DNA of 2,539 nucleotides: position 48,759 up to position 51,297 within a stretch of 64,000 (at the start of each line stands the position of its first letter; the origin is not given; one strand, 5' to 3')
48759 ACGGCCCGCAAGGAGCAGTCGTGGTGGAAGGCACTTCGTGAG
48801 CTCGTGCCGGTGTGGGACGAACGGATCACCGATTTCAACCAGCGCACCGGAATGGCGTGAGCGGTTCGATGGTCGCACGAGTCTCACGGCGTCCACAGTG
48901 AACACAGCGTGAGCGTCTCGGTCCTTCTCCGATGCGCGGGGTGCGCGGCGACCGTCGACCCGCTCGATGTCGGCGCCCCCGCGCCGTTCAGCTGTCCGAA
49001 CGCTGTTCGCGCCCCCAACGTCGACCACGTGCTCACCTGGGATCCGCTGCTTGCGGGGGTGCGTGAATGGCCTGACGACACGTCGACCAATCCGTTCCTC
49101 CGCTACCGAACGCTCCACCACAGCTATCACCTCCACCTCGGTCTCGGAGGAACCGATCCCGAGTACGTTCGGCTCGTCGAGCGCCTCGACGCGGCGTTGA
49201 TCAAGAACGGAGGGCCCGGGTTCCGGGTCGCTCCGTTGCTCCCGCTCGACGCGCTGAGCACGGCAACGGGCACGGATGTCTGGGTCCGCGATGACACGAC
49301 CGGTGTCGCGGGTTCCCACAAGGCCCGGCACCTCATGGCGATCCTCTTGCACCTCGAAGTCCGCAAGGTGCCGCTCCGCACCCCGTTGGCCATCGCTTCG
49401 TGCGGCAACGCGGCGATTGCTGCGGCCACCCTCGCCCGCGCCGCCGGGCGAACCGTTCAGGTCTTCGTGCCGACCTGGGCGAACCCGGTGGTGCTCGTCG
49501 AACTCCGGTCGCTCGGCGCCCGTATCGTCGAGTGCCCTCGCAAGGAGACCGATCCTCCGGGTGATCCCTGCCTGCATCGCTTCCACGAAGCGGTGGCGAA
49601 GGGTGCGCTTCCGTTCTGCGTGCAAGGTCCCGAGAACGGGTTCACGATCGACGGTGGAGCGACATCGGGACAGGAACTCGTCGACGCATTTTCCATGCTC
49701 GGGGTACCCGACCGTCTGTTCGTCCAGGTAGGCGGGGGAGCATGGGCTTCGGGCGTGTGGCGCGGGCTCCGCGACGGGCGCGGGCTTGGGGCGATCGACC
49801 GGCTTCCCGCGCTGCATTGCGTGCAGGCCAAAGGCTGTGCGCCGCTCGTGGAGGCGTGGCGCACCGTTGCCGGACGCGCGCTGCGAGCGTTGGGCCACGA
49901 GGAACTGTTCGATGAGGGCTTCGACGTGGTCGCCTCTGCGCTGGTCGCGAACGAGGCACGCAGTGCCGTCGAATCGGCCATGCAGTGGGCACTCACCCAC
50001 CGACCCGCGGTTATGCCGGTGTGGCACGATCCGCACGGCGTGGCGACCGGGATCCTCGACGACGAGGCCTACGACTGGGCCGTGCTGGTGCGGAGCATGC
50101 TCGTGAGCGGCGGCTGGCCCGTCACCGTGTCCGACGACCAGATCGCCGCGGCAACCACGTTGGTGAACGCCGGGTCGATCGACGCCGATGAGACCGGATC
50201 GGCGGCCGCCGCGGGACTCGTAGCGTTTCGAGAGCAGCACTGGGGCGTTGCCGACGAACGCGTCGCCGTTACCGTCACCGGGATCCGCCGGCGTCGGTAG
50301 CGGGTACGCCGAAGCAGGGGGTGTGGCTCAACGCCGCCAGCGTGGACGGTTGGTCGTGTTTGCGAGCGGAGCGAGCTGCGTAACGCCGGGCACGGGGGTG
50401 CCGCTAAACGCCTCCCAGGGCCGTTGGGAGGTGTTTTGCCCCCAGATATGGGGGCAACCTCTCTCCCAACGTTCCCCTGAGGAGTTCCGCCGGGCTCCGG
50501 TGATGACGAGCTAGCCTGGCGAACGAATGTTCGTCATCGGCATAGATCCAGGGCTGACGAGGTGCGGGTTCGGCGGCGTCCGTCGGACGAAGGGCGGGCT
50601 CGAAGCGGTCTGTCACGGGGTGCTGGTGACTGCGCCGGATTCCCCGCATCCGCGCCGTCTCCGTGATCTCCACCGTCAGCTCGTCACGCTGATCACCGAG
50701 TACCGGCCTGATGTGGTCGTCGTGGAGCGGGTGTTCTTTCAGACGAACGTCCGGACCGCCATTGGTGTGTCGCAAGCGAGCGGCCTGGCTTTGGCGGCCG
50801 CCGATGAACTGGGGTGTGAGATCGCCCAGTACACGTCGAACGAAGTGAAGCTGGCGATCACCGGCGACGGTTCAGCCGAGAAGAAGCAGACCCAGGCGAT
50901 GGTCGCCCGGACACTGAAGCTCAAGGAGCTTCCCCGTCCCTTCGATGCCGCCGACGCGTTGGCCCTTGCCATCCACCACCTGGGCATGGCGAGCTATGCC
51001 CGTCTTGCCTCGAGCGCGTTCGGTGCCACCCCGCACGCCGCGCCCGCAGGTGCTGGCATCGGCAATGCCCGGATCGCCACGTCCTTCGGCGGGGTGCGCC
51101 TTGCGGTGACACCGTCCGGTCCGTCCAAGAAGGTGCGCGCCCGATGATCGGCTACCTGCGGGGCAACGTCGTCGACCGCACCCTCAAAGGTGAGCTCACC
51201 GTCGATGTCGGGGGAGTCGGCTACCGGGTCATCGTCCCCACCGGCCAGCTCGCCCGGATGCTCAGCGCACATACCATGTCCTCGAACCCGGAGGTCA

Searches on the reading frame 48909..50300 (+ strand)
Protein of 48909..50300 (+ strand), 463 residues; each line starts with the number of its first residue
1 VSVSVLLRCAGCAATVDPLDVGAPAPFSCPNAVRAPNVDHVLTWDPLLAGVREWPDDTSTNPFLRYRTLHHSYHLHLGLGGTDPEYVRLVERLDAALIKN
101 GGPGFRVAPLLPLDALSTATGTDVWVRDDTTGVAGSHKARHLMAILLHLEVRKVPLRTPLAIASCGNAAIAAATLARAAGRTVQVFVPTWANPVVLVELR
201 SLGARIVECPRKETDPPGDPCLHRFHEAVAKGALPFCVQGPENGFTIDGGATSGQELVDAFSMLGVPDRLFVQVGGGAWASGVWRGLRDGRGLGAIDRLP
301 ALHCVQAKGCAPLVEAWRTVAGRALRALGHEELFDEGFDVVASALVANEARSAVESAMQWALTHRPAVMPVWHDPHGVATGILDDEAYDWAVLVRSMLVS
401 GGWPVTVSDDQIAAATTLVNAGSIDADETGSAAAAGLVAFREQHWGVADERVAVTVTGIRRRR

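Call 17: search_protein_families(library=pfam, proteins=[window:48909-50300:+])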
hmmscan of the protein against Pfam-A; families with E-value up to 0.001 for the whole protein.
window:48909-50300:+ (463 aa): 1 family
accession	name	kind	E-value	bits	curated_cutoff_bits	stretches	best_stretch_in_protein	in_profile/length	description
PF00291.31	PALP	-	1.1e-36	127.2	35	1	105-458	5-295/295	Pyridoxal-phosphate dependent enzyme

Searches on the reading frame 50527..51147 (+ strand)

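Call 17: search_protein_families(library=pfam, proteins=[window:50527-51147:+])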
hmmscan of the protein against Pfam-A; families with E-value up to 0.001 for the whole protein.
window:50527-51147:+ (206 aa): 1 family
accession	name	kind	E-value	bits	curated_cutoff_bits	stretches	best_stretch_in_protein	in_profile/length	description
PF02075.23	RuvC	-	1e-44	152.5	22.2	1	3-151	1-148/148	Crossover junction endodeoxyribonuclease RuvC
